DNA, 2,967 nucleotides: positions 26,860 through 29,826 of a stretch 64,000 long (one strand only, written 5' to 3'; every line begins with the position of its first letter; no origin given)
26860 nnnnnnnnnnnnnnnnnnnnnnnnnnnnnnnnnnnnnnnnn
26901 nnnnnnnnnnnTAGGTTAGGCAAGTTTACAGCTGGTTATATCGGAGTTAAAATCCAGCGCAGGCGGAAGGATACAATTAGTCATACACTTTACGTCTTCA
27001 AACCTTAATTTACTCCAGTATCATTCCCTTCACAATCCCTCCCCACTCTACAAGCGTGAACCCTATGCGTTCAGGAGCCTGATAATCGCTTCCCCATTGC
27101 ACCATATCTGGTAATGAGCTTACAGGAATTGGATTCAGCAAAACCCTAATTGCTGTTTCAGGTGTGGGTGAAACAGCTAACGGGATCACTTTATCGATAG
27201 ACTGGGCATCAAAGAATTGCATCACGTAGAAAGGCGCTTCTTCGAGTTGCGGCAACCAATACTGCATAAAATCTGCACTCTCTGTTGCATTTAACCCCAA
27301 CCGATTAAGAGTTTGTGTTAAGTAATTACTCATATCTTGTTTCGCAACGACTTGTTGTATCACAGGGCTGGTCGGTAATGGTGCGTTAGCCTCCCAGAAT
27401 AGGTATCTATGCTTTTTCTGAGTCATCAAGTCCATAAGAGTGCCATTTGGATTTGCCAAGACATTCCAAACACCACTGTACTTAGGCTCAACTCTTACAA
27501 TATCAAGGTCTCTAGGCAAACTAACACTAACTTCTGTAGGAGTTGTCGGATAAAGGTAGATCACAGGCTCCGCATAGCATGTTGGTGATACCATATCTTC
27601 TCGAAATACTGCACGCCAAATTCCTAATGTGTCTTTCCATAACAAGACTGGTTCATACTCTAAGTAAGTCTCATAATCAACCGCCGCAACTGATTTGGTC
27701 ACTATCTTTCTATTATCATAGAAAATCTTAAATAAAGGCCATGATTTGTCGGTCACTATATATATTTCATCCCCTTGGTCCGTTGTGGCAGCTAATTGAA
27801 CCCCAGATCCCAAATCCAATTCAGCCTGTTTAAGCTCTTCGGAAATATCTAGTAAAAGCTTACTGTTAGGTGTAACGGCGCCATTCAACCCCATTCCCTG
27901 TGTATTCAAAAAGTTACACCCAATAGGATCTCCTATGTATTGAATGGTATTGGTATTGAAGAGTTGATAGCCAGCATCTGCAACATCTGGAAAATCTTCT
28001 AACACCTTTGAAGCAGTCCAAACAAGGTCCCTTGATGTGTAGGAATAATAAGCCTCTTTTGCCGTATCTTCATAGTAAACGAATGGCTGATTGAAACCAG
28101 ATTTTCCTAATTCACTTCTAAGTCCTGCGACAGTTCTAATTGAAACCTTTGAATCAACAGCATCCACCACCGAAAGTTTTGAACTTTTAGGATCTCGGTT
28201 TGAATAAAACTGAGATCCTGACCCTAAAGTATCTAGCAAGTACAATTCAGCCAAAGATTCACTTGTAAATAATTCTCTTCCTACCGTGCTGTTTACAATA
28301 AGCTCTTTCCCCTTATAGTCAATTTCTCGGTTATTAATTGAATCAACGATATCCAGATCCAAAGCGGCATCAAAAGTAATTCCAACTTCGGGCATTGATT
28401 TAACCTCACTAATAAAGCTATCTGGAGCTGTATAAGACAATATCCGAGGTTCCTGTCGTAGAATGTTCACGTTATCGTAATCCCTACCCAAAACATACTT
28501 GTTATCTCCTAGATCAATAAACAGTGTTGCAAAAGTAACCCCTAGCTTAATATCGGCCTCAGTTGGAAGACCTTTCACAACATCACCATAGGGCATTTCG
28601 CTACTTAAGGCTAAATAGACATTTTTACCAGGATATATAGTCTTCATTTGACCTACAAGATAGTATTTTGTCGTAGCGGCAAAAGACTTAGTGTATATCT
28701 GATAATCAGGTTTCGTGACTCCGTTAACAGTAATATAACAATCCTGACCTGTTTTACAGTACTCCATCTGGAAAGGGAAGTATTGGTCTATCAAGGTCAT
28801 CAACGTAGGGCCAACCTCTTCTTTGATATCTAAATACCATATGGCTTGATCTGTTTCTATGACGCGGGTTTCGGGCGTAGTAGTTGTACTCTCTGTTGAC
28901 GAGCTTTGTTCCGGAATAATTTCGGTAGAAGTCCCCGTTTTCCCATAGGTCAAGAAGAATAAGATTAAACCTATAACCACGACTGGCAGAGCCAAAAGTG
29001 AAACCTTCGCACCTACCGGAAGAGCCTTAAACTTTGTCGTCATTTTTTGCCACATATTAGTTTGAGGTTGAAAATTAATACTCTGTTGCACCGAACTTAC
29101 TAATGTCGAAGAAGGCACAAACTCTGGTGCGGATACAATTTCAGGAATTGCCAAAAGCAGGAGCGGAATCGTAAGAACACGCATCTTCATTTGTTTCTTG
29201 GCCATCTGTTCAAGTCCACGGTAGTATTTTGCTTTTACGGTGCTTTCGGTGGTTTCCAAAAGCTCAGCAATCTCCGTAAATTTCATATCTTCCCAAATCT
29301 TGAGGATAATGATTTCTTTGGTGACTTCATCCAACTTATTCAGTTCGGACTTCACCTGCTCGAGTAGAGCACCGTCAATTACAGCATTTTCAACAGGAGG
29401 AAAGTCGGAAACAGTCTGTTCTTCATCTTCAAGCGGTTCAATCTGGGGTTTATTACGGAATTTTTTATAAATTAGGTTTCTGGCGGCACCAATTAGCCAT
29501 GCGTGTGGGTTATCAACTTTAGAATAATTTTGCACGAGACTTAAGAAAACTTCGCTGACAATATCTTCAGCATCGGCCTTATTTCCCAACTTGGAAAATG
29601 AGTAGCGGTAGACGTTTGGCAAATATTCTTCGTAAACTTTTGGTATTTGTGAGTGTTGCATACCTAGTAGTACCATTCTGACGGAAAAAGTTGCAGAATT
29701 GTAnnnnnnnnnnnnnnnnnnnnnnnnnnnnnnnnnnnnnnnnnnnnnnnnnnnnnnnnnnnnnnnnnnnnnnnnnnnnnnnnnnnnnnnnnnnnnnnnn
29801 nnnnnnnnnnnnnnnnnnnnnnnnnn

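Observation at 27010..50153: Two paralogous ECF sigma factor - transmembrane - large extracytoplasmic domain fusion proteins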

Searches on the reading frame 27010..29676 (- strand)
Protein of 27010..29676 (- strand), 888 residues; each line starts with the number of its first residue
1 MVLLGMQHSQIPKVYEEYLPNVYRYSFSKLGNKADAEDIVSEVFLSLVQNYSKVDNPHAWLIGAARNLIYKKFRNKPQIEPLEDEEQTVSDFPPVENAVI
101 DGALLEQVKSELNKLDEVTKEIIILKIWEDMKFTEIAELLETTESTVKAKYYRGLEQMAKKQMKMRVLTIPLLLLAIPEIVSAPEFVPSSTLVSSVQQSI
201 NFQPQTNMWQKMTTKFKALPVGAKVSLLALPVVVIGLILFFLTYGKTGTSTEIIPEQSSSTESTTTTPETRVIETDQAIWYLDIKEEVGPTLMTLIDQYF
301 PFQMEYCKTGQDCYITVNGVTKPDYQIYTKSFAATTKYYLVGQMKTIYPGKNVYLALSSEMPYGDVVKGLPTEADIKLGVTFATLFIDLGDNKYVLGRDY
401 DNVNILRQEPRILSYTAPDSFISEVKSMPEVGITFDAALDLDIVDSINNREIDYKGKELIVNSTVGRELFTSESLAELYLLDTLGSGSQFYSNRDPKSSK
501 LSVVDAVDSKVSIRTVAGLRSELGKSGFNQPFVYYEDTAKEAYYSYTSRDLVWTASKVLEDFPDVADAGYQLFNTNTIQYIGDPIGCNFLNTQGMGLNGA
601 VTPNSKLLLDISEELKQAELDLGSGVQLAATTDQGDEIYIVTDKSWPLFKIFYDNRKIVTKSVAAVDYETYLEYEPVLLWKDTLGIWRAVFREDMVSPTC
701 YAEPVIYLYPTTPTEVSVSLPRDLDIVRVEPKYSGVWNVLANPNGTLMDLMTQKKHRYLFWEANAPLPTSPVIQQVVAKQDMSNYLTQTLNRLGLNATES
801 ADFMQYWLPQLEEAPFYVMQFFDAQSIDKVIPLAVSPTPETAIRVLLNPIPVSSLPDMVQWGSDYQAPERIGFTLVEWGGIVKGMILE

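Call 5: search_protein_families(library=pfam, proteins=[window:27010-29676:-], max_evalue=1)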
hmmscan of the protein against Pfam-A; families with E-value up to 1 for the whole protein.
window:27010-29676:- (888 aa): 5 families
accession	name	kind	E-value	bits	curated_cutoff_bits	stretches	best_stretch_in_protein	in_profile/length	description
PF04542.20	Sigma70_r2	-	7.7e-12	45.3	24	1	15-75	2-67/71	Sigma-70 region 2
PF08281.18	Sigma70_r4_2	-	5.3e-11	42.4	25.7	1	106-158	2-54/54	Sigma-70, region 4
PF04545.22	Sigma70_r4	-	0.00082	19.3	24.1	1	112-158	2-48/50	Sigma-70, region 4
PF24330.1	DUF7499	-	0.056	13.7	27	1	112-222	66-171/193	Family of unknown function (DUF7499)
PF07145.20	PAM2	-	0.24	11.6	20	1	181-190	8-17/18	Ataxin-2 C-terminal region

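Call 6: search_protein_families(library=ncbifam, proteins=[window:27010-29676:-], max_evalue=1)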
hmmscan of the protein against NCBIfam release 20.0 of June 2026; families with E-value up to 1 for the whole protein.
window:27010-29676:- (888 aa): 84 families (the best 25 are shown)
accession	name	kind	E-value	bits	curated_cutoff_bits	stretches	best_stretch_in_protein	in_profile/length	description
TIGR02985.1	Sig70_bacteroi1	subfamily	2.5e-22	79.8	126.4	1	13-160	5-160/162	RNA polymerase sigma-70 factor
TIGR02937.1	sigma70-ECF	superfamily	6.7e-21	74.6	42.9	1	13-161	5-164/165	sigma-70 family RNA polymerase sigma factor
TIGR02952.1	Sig70_famx2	equivalog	7.8e-21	74.7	206.45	1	12-160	14-168/170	ECF subfamily RNA polymerase sigma factor, BldN family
NF058625.1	sigma_PG0214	equivalog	2.7e-18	66.3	130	1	18-161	13-160/170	GFO_1088 family ECF-type sigma factor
TIGR02950.1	SigM_subfam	subfamily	5e-16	58.9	147.95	1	11-160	2-156/159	RNA polymerase sigma factor, SigM family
NF007223.0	PRK09641.1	equivalog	6.9e-15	55.4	209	1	14-163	23-184/187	RNA polymerase sigma factor SigW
TIGR02983.1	SigE-fam_strep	subfamily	7.1e-15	55.3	141.55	1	9-162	6-158/162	SigE family RNA polymerase sigma factor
NF053879.1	RNAPolSigSigVBac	equivalog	1.2e-14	54.3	190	1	17-160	12-153/160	RNA polymerase sigma factor SigV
TIGR02948.1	SigW_bacill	equivalog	6.1e-14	52.5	243.1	1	15-161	24-183/187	RNA polymerase sigma factor SigW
NF009166.1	PRK12513.1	equivalog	7.5e-14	51.9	206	1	19-156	32-180/193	RNA polymerase sigma factor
NF007220.0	PRK09639.1-5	equivalog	2e-13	50.5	260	1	12-164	6-165/181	RNA polymerase sigma factor SigX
NF009172.0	PRK12519.1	subfamily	2.7e-13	49.9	222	1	11-159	31-186/194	RNA polymerase sigma factor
NF006930.0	PRK09415.1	subfamily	9.6e-13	48.3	198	1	9-164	16-176/179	RNA polymerase factor sigma C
NF007227.0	PRK09645.1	subfamily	1.4e-12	47.8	202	1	10-160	14-168/177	sigma-70 family RNA polymerase sigma factor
TIGR02954.1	Sig70_famx3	hypoth_equivalog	9.8e-12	44.9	188.5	1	21-161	28-166/170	RNA polymerase sigma-70 factor, TIGR02954 family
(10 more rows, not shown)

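Call 27: search_solved_structures(query=window:27010-29676:-, max_evalue=0.01)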
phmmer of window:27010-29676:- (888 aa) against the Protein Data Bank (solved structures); distinct sequences matched with E-value up to 0.01: 10.
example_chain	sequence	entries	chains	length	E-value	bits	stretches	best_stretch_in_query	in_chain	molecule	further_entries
5wuq_A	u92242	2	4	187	1.8e-10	42.8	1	14-162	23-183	ECF RNA polymerase sigma factor SigW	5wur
6dxo_A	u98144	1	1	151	3.1e-08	35.5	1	12-78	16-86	RNA polymerase ECF-subfamily sigma factor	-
9m9d_F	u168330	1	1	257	8.6e-07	30.7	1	16-157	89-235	ECF RNA polymerase sigma factor SigE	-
9m9e_F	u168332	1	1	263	9.1e-07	30.6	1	16-157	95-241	ECF RNA polymerase sigma factor SigE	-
9m98_F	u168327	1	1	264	9.2e-07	30.6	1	16-157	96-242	ECF RNA polymerase sigma factor SigE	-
6jcy_F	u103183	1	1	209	5.2e-06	28.1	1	21-158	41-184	ECF RNA polymerase sigma factor SigH,ECF RNA polymerase sigma factor SigE,ECF RNA polymera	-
6dv9_F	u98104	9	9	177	9.6e-06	27.2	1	13-155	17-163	ECF RNA polymerase sigma factor SigL | RNA polymerase sigma factor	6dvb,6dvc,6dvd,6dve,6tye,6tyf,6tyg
6jhe_A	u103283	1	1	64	0.0014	20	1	102-162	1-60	ECF RNA polymerase sigma factor SigW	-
5zx2_F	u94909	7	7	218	0.0024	19.3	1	21-158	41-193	ECF RNA polymerase sigma factor SigH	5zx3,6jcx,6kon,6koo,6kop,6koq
1rp3_A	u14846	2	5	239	0.003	19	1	29-159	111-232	RNA polymerase sigma factor SIGMA-28 (FliA) | RNA polymerase sigma factor FliA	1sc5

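Call 38: search_protein_representatives(protein=window:27010-29676:-)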
Query: 888 residues. Proteins with E-value up to 0.001 (for the whole library): 21720; up to 1e-10: 5243; up to 1e-30: 615. The best 150 are listed.
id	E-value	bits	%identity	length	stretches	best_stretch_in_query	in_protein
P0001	0.0e+00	1903.9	95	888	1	1-888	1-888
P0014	1.8e-85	304.2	34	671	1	263-882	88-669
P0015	4.6e-83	296.3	32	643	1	254-881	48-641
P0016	2.9e-79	283.7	32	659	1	222-883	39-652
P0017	1.4e-78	281.4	52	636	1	1-273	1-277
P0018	1.9e-75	271.1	33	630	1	225-882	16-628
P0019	1.5e-74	268.1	30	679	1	193-885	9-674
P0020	6.4e-73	262.7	30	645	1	250-881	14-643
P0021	1.8e-71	257.9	33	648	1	279-882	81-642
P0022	2.0e-71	257.7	50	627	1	19-274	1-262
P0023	4.8e-69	249.9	34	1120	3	703-884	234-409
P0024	4.3e-68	246.7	35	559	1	257-807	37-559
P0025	9.5e-63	229.0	33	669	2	625-883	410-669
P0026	4.4e-56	207.0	38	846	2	628-882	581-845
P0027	1.6e-52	195.2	45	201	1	684-882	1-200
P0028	4.2e-47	177.3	39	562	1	631-882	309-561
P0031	1.8e-46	175.2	38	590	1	629-881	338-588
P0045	1.8e-43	165.3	41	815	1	627-882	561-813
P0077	7.5e-41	156.6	40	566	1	11-269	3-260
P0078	8.3e-41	156.5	38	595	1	11-274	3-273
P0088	2.1e-40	155.2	36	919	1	636-881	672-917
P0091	4.5e-40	154.0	39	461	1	4-273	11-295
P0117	6.8e-39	150.1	45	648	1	11-236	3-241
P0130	2.1e-38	148.5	37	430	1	9-268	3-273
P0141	3.9e-38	147.6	44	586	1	6-226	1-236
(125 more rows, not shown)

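Call 40: search_protein_families(library=pfam, proteins=[P0014, P0016, P0019, P0023, P0026, P0028, P0031, P0045, P0088, P0027], max_evalue=0.01)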
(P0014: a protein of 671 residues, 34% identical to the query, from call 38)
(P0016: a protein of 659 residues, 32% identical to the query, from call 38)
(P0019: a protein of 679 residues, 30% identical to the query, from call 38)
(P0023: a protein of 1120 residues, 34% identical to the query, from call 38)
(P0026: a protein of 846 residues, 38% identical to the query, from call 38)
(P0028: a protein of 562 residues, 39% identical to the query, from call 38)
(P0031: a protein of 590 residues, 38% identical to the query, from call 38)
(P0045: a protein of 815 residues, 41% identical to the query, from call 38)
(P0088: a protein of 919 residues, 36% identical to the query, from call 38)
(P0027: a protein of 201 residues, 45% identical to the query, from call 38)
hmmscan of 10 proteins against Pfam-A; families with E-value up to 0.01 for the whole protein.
P0014 (671 aa): 0 families

P0016 (659 aa): 0 families

P0019 (679 aa): 0 families

P0023 (1120 aa): 8 families
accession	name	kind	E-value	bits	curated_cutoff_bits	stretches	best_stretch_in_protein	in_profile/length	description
PF12796.13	Ank_2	-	1.5e-42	144.5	27.3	3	38-132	1-90/90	Ankyrin repeats (3 copies)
PF00023.36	Ank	-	3.5e-31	105.9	21.1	2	820-850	2-32/33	Ankyrin repeat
PF13637.12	Ank_4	-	7.2e-28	96.5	22.7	2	38-87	1-50/50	Ankyrin repeats (many copies)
PF13606.12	Ank_3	-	2.3e-25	85.9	22.3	0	820-847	2-29/30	Ankyrin repeat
PF13857.12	Ank_5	-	1.5e-20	73.5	27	2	88-138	3-52/56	Ankyrin repeats (many copies)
PF00123.25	Hormone_2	-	2.9e-07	30.7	21.2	0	1017-1029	5-17/28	Peptide hormone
PF24521.3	Ank_KRIT1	-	7.9e-07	29.3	80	0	422-519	28-123/149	KRIT1 ankyrin-repeats domain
PF13646.12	HEAT_2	-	0.00043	20.9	27.7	0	550-592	35-74/88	HEAT repeats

P0026 (846 aa): 2 families
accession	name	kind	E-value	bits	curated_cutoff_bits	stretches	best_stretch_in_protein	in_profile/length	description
PF18933.6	PsbP_2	-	8.1e-05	23.1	27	1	35-92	4-64/184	PsbP-like protein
PF05961.16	Chordopox_A13L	-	0.0083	16.8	24.1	0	31-68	5-44/69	Chordopoxvirus A13L protein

P0028 (562 aa): 0 families

P0031 (590 aa): 0 families

P0045 (815 aa): 1 family
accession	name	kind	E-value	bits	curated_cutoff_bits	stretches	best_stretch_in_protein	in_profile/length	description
PF14625.12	Lustrin_cystein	-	0.009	16.7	27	0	74-98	12-34/46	Lustrin, cysteine-rich repeated domain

P0088 (919 aa): 0 families

P0027 (201 aa): 0 families

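Call 41: search_protein_families(library=pfam, proteins=[P0017, P0022, P0077, P0078, P0091, P0117, P0130, P0141], max_evalue=0.01)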
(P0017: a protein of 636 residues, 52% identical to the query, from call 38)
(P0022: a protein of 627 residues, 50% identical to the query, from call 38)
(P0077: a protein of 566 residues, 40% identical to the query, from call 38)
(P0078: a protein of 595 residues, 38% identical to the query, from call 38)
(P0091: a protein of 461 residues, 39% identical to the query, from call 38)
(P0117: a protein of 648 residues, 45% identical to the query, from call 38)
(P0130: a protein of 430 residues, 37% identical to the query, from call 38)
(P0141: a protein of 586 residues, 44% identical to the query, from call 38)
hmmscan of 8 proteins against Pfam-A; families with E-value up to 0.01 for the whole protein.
P0017 (636 aa): 3 families
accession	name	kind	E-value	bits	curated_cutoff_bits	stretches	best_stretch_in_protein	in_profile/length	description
PF08281.18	Sigma70_r4_2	-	7.3e-11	42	25.7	1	112-158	8-54/54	Sigma-70, region 4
PF04542.20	Sigma70_r2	-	1.1e-10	41.6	24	1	14-76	1-68/71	Sigma-70 region 2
PF04545.22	Sigma70_r4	-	5.3e-06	26.3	24.1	1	113-158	3-48/50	Sigma-70, region 4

P0022 (627 aa): 3 families
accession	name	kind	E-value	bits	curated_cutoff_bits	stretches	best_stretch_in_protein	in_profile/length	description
PF08281.18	Sigma70_r4_2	-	1.4e-11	44.3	25.7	1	89-140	3-54/54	Sigma-70, region 4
PF04542.20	Sigma70_r2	-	3.3e-09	36.8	24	1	2-58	7-68/71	Sigma-70 region 2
PF04545.22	Sigma70_r4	-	2.4e-06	27.4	24.1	1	94-140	2-48/50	Sigma-70, region 4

P0077 (566 aa): 4 families
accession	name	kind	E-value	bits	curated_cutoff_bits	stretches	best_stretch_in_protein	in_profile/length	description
PF08281.18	Sigma70_r4_2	-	8.6e-11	41.8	25.7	1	101-152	3-54/54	Sigma-70, region 4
PF04542.20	Sigma70_r2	-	1.7e-09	37.7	24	1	6-70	1-69/71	Sigma-70 region 2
PF04545.22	Sigma70_r4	-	2.1e-06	27.6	24.1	1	106-153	2-49/50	Sigma-70, region 4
PF21827.1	New_glue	-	0.0074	16.4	31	1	223-275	6-56/94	New glue protein family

P0078 (595 aa): 4 families
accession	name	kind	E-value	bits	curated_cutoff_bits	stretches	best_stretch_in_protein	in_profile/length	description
PF04542.20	Sigma70_r2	-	5.8e-12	45.7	24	1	7-72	2-70/71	Sigma-70 region 2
PF08281.18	Sigma70_r4_2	-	6.8e-12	45.3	25.7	1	103-155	2-54/54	Sigma-70, region 4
PF04545.22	Sigma70_r4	-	9.8e-06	25.4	24.1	1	109-156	2-49/50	Sigma-70, region 4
PF07638.17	Sigma70_ECF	-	0.00013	22.4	21.1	1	33-146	54-170/185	ECF sigma factor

P0091 (461 aa): 5 families
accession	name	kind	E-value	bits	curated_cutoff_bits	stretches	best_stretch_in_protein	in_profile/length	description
PF08281.18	Sigma70_r4_2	-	4.7e-11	42.6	25.7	1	120-171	3-54/54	Sigma-70, region 4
PF04542.20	Sigma70_r2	-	2e-10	40.8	24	1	20-85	1-69/71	Sigma-70 region 2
PF04545.22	Sigma70_r4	-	7.1e-10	38.7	24.1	1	125-172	2-49/50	Sigma-70, region 4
PF07638.17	Sigma70_ECF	-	0.00043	20.7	21.1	1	24-163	29-171/185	ECF sigma factor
PF21827.1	New_glue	-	0.0012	19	31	1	244-324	4-82/94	New glue protein family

P0117 (648 aa): 4 families
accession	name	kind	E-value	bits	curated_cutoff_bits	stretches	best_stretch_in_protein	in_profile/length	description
PF04542.20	Sigma70_r2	-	2.8e-11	43.5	24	1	7-69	2-67/71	Sigma-70 region 2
PF08281.18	Sigma70_r4_2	-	8.1e-11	41.8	25.7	1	103-155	2-54/54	Sigma-70, region 4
PF04545.22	Sigma70_r4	-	8.4e-07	28.9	24.1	1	109-156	2-49/50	Sigma-70, region 4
PF23414.1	Beta-prop_EML_2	-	0.0094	15.8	90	0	374-436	81-145/266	Echinoderm microtubule-associated protein second beta-propeller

P0130 (430 aa): 4 families
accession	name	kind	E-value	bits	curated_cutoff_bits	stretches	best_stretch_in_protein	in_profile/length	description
PF04542.20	Sigma70_r2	-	9.7e-12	45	24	1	8-73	1-69/71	Sigma-70 region 2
PF08281.18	Sigma70_r4_2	-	8.5e-11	41.8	25.7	1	107-157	2-52/54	Sigma-70, region 4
PF04545.22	Sigma70_r4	-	5.9e-05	22.9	24.1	1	113-160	2-49/50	Sigma-70, region 4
PF07638.17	Sigma70_ECF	-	0.0016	18.8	21.1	1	10-155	27-175/185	ECF sigma factor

P0141 (586 aa): 3 families
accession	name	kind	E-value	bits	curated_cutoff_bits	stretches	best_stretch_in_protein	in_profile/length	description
PF04542.20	Sigma70_r2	-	2.2e-10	40.6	24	1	9-75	1-70/71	Sigma-70 region 2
PF08281.18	Sigma70_r4_2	-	5.3e-10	39.2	25.7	1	105-157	2-54/54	Sigma-70, region 4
PF04545.22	Sigma70_r4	-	6.1e-05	22.9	24.1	1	111-158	2-49/50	Sigma-70, region 4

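Call 46: find_encoding_contigs(protein=P0019, flank=6000, max_places=3)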
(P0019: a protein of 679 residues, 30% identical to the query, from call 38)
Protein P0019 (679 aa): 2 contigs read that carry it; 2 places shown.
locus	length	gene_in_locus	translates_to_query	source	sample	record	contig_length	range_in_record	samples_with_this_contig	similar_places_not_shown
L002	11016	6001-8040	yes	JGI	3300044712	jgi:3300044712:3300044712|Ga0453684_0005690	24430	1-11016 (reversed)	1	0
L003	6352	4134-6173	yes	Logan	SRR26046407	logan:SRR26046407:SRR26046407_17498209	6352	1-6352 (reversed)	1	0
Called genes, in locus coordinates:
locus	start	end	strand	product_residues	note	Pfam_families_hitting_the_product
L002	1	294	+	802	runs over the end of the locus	PF00133:tRNA-synt_1, PF01406:tRNA-synt_1e (faint), PF09334:tRNA-synt_1g, PF13603:tRNA-synt_1_2, PF00133:tRNA-synt_1, PF08264:Anticodon_1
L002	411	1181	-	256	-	PF04402:SIMPL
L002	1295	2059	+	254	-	PF00557:Peptidase_M24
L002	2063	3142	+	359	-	-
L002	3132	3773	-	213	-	PF00702:Hydrolase, PF13419:HAD_2, PF13242:Hydrolase_like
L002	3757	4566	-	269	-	-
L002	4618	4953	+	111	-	PF04020:Phage_holin_4_2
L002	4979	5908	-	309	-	PF17125:Methyltr_RsmF_N (weak), PF01189:Methyltr_RsmB-F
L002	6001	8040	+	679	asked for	-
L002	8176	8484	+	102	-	PF00076:RRM_1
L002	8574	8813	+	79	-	PF00076:RRM_1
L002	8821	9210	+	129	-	-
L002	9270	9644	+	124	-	-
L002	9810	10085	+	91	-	-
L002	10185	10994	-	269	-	-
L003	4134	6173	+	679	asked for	-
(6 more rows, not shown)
